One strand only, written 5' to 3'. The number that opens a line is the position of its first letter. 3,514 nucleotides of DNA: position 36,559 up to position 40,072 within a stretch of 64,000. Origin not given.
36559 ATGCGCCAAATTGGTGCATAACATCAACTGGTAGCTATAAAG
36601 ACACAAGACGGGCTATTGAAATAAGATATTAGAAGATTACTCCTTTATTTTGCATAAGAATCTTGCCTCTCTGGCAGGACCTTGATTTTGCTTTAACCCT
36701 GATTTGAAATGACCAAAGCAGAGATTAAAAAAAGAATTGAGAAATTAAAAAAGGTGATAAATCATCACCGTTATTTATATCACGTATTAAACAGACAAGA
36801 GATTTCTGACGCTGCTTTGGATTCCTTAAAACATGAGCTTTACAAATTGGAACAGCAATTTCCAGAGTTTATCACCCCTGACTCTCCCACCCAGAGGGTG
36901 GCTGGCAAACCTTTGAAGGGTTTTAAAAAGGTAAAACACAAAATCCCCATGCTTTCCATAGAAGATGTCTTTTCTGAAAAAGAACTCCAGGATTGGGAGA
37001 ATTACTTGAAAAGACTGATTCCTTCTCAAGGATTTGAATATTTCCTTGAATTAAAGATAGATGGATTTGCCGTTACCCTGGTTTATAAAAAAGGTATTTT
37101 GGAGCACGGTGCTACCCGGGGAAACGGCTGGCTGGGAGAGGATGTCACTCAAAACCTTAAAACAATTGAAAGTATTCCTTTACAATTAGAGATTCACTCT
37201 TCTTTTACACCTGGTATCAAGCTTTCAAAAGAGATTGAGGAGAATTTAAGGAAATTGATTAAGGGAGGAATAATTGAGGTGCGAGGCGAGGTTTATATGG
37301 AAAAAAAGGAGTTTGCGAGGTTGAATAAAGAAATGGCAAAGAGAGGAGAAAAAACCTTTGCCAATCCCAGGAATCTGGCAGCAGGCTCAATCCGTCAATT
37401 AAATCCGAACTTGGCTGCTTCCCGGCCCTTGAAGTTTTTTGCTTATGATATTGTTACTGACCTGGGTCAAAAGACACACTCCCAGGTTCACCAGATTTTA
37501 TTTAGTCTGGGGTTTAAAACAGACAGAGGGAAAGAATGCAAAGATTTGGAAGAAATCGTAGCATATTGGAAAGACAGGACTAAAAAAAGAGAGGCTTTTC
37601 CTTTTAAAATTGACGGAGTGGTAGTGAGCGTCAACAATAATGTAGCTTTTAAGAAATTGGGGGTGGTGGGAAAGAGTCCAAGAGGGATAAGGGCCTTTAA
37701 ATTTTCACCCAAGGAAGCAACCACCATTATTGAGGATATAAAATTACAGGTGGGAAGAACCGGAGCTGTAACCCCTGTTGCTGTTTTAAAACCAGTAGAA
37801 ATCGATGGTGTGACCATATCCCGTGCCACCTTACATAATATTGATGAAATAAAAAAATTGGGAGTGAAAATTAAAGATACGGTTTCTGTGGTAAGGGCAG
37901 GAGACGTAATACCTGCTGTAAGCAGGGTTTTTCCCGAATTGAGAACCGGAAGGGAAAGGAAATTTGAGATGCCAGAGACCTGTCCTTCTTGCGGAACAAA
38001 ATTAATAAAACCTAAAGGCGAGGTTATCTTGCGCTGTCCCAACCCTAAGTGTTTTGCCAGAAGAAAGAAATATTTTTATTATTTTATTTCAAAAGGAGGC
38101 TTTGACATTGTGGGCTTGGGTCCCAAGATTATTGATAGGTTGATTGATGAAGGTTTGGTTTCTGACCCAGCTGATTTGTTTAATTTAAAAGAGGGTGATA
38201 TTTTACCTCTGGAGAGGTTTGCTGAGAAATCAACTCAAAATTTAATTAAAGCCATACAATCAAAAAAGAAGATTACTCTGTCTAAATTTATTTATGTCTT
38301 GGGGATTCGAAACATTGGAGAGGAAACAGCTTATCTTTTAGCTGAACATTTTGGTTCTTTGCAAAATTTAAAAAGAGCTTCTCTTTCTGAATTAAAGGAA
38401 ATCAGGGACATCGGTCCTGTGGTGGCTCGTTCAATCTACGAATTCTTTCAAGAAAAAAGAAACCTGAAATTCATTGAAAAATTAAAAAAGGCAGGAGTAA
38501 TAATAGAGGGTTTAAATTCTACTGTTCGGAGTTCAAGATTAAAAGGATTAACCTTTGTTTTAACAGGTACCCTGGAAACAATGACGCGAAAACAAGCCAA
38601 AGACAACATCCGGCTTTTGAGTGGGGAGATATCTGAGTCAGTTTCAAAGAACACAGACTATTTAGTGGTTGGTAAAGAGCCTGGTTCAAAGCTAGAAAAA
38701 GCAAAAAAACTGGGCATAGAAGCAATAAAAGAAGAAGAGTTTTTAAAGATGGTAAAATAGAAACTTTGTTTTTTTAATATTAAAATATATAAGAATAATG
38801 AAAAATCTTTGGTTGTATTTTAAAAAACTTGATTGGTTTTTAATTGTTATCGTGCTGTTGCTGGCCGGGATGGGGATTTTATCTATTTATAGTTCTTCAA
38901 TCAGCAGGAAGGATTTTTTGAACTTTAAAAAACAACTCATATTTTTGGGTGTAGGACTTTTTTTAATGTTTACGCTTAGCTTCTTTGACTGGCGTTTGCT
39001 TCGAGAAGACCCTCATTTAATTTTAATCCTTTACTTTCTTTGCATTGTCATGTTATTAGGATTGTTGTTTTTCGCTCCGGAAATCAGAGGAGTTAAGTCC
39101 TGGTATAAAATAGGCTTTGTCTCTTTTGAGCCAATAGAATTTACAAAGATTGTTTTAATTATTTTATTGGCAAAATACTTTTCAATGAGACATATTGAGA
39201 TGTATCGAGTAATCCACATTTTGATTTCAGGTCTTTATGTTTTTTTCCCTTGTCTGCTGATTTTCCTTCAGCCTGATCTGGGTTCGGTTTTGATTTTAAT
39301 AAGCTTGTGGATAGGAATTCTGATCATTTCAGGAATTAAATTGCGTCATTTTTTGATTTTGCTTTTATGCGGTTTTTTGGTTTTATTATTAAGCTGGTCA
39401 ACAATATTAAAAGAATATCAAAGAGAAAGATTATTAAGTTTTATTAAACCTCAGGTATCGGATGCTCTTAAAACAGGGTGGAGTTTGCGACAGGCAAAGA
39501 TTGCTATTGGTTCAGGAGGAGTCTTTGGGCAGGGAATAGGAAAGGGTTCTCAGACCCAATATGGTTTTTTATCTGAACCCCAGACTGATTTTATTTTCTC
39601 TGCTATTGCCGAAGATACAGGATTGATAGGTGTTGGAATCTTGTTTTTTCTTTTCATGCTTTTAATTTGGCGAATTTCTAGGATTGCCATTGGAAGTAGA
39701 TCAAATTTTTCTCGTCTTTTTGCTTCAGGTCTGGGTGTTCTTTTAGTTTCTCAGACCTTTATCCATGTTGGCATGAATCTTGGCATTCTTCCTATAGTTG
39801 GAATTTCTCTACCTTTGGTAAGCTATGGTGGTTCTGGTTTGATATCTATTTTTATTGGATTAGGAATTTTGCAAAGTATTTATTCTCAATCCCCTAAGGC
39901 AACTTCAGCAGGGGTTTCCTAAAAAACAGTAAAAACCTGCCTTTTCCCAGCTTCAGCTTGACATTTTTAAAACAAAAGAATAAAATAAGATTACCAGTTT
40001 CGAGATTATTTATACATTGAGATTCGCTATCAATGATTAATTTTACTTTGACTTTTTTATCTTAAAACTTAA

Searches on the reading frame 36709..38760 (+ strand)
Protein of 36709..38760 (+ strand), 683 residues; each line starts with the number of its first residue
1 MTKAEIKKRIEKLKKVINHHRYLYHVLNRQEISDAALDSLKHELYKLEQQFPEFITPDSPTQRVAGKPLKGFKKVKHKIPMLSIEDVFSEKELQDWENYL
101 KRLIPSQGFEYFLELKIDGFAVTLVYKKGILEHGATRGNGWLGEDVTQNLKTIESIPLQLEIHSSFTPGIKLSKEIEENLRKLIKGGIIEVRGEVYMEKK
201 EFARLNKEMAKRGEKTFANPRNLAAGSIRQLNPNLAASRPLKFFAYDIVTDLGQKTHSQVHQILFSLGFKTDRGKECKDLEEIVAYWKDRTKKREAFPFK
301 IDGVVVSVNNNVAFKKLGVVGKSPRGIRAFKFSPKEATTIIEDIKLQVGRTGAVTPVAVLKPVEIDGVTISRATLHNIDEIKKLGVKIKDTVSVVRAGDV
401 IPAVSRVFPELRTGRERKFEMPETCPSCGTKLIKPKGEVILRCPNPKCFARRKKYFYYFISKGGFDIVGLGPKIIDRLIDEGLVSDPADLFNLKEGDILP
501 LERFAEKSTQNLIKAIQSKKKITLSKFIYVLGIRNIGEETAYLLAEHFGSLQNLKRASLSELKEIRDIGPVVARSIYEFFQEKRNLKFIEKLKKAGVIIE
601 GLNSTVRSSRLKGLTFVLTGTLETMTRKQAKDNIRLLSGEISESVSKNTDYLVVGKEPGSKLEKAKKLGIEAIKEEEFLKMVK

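Call 7: search_protein_families(library=pfam, proteins=[window:36709-38760:+], max_evalue=0.01)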
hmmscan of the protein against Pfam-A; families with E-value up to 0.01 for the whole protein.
window:36709-38760:+ (683 aa): 9 families
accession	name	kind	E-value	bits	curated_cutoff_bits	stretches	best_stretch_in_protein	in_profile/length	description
PF01653.23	DNA_ligase_aden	-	2e-78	263.9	27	1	71-335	3-253/253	NAD-dependent DNA ligase adenylation domain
PF03120.22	DNA_ligase_OB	-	2.7e-31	107.7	32.9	1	338-415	1-78/79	NAD-dependent DNA ligase OB-fold domain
PF12826.13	HHH_2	-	1e-23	83.7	27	1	526-589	1-64/64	Helix-hairpin-helix motif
PF00533.33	BRCT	-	2.3e-14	53.8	21.3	1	609-680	4-76/78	BRCA1 C Terminus (BRCT) domain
PF14520.12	HHH_5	-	4.4e-12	46.7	27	1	527-581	1-56/57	Helix-hairpin-helix domain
PF03119.21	DNA_ligase_ZBD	-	1.4e-10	41.3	25.8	1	424-448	1-25/27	NAD-dependent DNA ligase C4 zinc finger domain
PF22745.1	Nlig-Ia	-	5.9e-08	33.7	27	1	6-56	2-52/92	DNA ligase-like, N-terminal NAD+-binding domain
PF00633.29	HHH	-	8.2e-06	25.9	24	1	550-579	1-30/30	Helix-hairpin-helix motif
PF12738.14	PTCB-BRCT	-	0.00029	21.2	22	1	620-673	7-59/63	twin BRCT domain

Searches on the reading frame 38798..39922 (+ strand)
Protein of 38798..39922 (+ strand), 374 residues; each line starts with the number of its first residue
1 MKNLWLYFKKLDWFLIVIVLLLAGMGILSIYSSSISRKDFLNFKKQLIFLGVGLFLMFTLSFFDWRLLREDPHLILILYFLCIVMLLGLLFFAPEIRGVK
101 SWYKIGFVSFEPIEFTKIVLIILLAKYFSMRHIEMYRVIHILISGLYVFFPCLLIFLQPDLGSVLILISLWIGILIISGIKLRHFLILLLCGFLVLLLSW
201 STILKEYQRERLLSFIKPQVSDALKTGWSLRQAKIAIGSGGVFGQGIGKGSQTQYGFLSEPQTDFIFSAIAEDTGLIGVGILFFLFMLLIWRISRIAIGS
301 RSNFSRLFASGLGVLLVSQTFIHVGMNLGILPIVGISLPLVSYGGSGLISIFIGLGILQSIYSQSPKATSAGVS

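Call 7: search_protein_families(library=pfam, proteins=[window:38798-39922:+], max_evalue=0.01)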
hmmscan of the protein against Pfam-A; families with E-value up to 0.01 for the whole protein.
window:38798-39922:+ (374 aa): 1 family
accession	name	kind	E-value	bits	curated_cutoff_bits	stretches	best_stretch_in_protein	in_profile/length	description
PF01098.24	FTSW_RODA_SPOVE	-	7.5e-85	285.5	26.4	1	15-364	4-353/356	Cell cycle protein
